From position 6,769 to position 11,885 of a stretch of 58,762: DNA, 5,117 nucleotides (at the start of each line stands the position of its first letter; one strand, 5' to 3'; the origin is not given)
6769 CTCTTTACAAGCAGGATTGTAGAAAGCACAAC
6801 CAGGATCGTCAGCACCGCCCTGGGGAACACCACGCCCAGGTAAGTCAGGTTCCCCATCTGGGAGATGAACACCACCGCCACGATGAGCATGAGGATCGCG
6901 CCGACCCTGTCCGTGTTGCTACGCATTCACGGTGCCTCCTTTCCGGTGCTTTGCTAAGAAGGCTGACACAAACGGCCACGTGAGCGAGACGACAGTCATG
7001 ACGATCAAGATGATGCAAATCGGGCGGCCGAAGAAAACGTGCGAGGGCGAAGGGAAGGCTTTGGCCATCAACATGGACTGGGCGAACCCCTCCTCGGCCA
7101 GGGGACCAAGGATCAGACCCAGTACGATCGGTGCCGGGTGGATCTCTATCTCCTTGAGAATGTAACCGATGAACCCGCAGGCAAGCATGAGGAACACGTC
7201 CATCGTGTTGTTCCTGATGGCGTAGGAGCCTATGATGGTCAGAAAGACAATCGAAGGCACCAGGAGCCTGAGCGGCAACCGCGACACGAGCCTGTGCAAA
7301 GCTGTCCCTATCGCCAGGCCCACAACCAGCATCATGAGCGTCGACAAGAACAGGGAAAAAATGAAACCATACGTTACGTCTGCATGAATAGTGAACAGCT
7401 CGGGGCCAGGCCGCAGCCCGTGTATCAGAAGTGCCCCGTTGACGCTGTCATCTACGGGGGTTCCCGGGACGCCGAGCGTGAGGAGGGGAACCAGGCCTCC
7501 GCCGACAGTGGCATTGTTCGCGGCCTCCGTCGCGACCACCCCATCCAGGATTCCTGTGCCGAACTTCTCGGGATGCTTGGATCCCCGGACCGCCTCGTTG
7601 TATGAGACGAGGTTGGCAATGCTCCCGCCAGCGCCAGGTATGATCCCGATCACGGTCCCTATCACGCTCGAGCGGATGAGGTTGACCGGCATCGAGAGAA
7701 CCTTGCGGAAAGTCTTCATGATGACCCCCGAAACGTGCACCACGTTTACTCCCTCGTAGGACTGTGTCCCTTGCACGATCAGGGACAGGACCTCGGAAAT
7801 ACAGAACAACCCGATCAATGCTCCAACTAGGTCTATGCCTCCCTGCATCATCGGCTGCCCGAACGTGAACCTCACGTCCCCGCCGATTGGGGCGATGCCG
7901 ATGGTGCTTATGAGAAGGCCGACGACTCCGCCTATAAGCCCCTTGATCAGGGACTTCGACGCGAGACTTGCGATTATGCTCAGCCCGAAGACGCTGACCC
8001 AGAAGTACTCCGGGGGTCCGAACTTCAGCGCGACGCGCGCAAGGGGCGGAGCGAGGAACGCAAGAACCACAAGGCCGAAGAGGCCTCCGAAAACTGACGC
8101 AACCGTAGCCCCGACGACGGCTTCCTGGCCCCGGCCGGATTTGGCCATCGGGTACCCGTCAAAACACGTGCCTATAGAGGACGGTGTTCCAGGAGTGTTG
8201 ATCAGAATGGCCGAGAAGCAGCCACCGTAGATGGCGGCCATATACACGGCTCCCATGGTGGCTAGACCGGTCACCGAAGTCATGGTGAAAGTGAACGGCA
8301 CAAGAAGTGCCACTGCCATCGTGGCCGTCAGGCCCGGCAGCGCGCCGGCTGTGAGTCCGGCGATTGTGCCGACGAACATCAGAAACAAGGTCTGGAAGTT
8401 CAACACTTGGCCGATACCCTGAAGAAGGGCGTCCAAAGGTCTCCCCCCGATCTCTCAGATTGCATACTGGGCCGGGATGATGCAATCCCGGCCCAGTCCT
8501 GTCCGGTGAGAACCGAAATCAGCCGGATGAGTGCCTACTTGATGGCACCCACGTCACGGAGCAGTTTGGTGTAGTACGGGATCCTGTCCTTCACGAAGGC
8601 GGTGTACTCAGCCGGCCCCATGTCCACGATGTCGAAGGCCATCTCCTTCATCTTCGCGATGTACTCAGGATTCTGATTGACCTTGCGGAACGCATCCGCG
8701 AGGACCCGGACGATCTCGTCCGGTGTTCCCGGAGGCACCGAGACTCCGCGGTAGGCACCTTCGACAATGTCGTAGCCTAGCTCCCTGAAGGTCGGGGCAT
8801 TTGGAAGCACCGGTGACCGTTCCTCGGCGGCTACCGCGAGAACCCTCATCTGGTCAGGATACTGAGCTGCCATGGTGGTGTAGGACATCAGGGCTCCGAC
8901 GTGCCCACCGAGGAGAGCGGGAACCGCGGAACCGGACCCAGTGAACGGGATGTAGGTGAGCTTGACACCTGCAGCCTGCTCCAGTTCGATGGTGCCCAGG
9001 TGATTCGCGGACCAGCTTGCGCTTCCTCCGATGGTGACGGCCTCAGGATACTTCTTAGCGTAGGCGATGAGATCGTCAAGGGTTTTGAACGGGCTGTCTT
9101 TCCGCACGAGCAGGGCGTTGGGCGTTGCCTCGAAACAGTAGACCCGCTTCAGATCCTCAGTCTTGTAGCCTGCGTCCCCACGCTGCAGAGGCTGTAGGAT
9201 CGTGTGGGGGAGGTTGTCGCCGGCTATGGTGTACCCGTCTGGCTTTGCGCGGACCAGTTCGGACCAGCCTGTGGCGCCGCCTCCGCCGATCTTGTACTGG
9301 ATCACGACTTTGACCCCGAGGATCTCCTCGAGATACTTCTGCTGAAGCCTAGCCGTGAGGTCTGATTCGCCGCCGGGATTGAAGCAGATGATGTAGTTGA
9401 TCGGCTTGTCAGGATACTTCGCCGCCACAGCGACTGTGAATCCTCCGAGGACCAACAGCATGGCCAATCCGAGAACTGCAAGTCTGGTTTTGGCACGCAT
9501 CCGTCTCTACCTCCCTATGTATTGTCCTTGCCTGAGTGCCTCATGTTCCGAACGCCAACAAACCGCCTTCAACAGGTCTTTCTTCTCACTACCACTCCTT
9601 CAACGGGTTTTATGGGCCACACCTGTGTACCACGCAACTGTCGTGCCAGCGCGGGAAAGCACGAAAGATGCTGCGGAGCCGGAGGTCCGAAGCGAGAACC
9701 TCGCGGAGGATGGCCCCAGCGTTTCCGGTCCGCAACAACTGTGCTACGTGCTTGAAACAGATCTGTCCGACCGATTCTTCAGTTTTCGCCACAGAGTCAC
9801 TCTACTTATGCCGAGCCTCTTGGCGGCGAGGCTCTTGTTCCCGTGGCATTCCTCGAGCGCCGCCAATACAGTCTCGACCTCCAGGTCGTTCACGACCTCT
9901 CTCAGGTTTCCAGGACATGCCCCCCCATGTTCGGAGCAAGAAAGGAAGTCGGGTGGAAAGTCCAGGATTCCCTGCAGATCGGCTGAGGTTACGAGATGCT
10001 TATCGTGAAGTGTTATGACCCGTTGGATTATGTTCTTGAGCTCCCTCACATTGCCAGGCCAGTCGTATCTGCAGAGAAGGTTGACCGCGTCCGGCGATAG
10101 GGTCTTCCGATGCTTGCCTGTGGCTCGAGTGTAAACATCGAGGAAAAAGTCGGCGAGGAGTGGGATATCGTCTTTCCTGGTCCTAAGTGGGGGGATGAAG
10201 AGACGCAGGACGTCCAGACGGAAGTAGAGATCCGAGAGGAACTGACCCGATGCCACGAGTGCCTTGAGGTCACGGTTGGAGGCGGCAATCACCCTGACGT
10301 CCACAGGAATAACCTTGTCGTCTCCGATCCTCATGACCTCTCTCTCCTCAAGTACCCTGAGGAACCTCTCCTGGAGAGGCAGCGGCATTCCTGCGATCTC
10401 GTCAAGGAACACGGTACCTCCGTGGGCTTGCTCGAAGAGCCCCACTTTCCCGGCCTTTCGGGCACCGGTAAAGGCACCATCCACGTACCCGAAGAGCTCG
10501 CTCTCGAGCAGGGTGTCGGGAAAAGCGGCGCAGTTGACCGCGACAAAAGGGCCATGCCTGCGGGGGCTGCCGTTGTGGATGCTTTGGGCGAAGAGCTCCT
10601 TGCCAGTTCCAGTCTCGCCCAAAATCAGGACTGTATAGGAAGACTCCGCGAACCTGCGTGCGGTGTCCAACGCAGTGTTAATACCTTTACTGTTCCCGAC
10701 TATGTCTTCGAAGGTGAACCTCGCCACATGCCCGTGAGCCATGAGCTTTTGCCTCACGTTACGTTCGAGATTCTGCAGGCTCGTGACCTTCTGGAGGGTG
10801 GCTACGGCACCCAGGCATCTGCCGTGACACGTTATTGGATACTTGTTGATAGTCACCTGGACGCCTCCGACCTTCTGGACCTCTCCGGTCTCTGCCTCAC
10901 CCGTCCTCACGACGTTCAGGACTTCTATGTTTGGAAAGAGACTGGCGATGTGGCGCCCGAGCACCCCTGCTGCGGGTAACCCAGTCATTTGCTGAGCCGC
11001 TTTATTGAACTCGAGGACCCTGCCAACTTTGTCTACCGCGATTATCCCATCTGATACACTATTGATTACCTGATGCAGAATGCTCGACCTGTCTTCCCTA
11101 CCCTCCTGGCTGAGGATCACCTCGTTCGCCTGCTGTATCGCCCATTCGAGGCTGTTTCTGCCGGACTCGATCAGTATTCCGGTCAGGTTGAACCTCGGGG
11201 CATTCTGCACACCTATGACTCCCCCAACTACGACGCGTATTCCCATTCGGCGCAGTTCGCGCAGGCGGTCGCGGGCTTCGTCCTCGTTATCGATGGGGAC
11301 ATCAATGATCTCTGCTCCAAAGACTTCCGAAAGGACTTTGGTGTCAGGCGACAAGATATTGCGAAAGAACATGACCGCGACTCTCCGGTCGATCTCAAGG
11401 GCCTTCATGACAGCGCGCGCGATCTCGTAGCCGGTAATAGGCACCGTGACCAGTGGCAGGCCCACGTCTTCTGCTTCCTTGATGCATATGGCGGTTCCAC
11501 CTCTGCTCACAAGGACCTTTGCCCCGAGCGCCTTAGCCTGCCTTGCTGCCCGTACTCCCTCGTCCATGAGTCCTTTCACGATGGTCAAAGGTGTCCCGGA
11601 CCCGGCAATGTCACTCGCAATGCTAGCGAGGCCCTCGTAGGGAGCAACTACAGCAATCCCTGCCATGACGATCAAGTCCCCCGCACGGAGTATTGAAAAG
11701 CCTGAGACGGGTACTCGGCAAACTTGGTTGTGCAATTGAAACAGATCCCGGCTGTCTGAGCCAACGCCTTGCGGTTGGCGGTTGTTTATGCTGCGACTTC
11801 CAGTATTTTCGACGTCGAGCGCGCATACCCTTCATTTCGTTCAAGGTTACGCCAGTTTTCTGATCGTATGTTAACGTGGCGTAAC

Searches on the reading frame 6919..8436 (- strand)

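Call 38: search_protein_families(library=pfam, proteins=[window:6919-8436:-], max_evalue=0.001)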
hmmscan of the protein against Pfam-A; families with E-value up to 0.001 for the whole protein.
window:6919-8436:- (505 aa): 1 family
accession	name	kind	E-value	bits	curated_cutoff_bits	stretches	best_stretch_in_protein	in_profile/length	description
PF01970.21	TctA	-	5.1e-142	473.9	28.9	1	17-439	1-423/423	Tripartite tricarboxylate transporter TctA family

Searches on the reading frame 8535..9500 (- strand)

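Call 38: search_protein_families(library=pfam, proteins=[window:8535-9500:-], max_evalue=0.001)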
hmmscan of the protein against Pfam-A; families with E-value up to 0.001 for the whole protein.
window:8535-9500:- (321 aa): 2 families
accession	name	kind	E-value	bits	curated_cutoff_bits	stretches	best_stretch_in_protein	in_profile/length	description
PF03401.19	TctC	-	4.4e-49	167.9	27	1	50-317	2-272/274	Tripartite tricarboxylate transporter family receptor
PF12974.12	Phosphonate-bd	-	1.3e-05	25.2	27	1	129-288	88-230/242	ABC transporter, phosphonate, periplasmic substrate-binding protein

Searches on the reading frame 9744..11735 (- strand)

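Call 38: search_protein_families(library=pfam, proteins=[window:9744-11735:-], max_evalue=0.001)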
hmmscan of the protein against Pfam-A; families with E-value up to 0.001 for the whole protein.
window:9744-11735:- (663 aa): 12 families
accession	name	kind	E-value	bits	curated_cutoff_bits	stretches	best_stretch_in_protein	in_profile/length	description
PF00158.32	Sigma54_activat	-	1.6e-66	223.6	20.2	1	345-512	1-167/168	Sigma-54 interaction domain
PF06506.16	PrpR_N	-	3.9e-36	124.6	29.1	1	50-210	7-164/167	Propionate catabolism activator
PF25601.1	AAA_lid_14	-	7.5e-25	87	27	1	518-588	1-71/87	AAA+ ATPase lid domain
PF14532.12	Sigma54_activ_2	-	7.4e-18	65.5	25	1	347-517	2-138/138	Sigma-54 interaction domain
PF02954.25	HTH_8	-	1.1e-13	51.1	22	1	617-653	4-40/42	Bacterial regulatory protein, Fis family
PF00989.32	PAS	-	4.3e-11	43.3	22.6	1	221-306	4-92/113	PAS fold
PF13188.13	PAS_8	-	8.4e-08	32.3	21.8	1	220-273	3-53/65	PAS domain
PF08448.16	PAS_4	-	1.1e-06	29.2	23.1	1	225-319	2-107/110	PAS fold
PF13426.13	PAS_9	-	1.9e-06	28.5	27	1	229-289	2-68/103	PAS domain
PF07728.20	AAA_5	-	3.7e-06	27.4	22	1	369-488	2-123/139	AAA domain (dynein-related subfamily)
PF18024.7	HTH_50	-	0.00038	20.5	27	1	610-653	3-45/50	Helix-turn-helix domain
PF01078.27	Mg_chelatase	-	0.00049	20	20.3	0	421-487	89-157/207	Magnesium chelatase, subunit ChlI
